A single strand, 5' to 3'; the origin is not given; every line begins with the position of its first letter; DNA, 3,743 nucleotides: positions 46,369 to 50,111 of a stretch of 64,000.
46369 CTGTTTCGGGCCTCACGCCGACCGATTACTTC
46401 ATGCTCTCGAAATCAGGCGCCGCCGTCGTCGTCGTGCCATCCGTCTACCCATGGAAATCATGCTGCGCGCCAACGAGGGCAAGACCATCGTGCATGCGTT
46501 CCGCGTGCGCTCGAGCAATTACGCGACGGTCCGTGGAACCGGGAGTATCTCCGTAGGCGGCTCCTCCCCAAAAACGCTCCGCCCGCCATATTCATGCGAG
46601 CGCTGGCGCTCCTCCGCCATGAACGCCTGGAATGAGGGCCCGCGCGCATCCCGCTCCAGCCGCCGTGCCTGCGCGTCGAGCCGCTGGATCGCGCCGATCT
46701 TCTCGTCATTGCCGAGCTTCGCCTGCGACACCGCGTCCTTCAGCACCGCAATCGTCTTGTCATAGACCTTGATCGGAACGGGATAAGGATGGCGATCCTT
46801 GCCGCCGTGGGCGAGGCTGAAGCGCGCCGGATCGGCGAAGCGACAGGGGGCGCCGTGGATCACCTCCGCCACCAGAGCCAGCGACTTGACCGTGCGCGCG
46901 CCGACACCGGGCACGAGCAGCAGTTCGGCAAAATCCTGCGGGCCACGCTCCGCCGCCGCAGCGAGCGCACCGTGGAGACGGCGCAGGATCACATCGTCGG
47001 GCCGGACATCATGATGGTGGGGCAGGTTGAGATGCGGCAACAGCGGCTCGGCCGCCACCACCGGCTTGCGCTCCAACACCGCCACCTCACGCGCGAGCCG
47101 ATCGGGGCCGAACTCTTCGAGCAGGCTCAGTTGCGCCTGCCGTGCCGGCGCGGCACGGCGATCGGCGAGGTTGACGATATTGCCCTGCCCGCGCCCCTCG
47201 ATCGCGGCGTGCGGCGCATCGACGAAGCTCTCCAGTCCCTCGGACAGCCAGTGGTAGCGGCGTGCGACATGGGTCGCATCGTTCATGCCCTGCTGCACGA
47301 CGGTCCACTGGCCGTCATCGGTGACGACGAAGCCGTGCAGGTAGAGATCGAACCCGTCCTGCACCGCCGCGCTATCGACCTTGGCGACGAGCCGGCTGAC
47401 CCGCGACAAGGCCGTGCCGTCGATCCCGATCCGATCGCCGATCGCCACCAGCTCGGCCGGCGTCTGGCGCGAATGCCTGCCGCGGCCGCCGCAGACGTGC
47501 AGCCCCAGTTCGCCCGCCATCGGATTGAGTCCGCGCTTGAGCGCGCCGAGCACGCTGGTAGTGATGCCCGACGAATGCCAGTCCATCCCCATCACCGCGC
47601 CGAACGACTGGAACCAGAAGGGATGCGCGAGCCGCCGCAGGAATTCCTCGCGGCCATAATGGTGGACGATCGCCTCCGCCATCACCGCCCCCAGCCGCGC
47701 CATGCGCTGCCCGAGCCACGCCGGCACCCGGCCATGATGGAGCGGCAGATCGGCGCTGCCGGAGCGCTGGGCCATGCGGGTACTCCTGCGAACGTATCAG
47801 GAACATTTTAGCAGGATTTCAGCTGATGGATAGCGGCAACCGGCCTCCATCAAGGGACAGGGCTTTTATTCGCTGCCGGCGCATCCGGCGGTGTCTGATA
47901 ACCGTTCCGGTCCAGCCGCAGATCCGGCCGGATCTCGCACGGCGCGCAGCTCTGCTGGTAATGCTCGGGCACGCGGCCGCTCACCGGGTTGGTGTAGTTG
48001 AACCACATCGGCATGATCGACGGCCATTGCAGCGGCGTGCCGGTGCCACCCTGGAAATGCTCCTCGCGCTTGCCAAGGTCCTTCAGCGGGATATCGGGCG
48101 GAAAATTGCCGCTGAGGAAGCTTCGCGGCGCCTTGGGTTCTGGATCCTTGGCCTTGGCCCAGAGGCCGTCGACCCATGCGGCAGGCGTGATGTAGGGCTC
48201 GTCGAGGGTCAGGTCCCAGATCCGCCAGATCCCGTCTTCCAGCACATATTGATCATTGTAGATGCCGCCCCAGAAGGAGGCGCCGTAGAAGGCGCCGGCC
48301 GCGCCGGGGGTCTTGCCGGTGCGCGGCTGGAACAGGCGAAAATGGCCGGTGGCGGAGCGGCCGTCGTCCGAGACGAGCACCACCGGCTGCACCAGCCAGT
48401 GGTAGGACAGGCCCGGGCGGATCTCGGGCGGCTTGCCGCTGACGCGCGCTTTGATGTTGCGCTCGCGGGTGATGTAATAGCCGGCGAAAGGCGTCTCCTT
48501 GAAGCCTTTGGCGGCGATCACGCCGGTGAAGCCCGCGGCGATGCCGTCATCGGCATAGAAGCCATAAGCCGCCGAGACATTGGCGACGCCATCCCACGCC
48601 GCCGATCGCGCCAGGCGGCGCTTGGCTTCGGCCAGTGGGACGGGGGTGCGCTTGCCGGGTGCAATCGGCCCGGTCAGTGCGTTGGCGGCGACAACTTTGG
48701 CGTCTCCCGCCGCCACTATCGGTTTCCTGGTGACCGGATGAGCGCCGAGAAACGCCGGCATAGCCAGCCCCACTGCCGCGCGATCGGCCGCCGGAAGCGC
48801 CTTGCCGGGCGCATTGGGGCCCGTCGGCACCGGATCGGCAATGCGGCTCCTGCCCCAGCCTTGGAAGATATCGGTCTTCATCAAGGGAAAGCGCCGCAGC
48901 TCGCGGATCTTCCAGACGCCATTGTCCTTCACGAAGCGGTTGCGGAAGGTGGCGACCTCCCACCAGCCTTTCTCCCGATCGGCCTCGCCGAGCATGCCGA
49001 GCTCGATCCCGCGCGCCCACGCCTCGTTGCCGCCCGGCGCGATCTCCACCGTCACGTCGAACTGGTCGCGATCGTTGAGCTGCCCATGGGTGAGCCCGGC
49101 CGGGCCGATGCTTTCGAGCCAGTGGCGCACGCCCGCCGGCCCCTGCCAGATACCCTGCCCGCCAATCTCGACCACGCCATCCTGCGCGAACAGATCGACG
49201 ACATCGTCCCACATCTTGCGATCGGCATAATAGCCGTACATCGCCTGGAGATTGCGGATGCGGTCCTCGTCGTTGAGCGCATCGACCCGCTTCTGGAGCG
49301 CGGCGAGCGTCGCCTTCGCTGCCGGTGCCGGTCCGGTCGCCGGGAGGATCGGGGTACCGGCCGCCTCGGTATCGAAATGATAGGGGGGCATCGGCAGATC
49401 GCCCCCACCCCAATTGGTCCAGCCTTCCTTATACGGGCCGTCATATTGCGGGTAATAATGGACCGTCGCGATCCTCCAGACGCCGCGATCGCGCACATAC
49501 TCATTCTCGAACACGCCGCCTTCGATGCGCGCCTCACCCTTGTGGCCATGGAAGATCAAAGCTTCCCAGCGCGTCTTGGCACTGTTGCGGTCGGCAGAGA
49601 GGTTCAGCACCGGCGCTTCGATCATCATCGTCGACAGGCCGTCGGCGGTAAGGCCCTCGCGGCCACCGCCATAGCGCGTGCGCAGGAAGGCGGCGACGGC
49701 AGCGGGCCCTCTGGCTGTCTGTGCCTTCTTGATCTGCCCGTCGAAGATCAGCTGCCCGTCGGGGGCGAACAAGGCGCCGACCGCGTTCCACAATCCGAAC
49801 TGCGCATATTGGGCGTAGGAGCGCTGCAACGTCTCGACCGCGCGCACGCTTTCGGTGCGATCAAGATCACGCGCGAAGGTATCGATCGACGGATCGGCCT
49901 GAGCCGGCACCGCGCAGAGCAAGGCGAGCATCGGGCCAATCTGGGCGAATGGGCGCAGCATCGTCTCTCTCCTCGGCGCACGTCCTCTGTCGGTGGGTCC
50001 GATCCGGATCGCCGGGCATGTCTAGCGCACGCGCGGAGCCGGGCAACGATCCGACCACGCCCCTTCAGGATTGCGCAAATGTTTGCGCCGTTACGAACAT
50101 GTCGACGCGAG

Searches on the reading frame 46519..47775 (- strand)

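Call 46: search_protein_families(library=pfam, proteins=[window:46519-47775:-], max_evalue=0.00001)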
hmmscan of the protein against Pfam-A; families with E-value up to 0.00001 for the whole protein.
window:46519-47775:- (418 aa): 1 family
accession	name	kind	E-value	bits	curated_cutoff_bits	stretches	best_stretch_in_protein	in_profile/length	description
PF05559.16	DUF763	-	2.2e-122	408.7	35.5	1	6-333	1-319/319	Protein of unknown function (DUF763)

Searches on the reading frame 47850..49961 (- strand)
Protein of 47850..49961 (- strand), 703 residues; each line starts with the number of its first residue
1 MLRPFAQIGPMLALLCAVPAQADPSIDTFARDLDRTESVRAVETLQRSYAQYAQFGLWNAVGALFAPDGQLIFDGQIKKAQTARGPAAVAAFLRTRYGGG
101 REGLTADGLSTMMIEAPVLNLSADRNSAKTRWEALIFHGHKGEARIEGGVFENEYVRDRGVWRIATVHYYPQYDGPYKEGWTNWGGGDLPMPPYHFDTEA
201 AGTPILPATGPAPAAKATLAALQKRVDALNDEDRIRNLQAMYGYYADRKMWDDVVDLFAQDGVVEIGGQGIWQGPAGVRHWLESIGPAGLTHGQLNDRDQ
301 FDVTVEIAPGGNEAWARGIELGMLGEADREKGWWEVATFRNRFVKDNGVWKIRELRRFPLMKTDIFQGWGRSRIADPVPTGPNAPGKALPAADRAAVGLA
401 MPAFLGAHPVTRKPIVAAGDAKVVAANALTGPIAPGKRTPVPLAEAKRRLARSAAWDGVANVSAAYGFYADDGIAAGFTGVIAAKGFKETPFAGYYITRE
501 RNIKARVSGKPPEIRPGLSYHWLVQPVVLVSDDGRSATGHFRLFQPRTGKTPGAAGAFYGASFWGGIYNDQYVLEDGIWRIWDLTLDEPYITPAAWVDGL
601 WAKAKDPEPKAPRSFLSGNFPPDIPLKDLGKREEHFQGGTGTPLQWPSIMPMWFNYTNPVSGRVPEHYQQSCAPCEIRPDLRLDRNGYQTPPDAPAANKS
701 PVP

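Call 46: search_protein_families(library=pfam, proteins=[window:47850-49961:-], max_evalue=0.00001)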
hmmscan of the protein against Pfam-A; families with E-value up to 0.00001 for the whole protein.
window:47850-49961:- (703 aa): 2 families
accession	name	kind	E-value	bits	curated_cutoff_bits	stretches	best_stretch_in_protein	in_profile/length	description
PF13577.12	SnoaL_4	-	4.4e-59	198.4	24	3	228-356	2-126/126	SnoaL-like domain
PF12680.13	SnoaL_2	-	6.2e-06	27.2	27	0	247-287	9-48/102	SnoaL-like domain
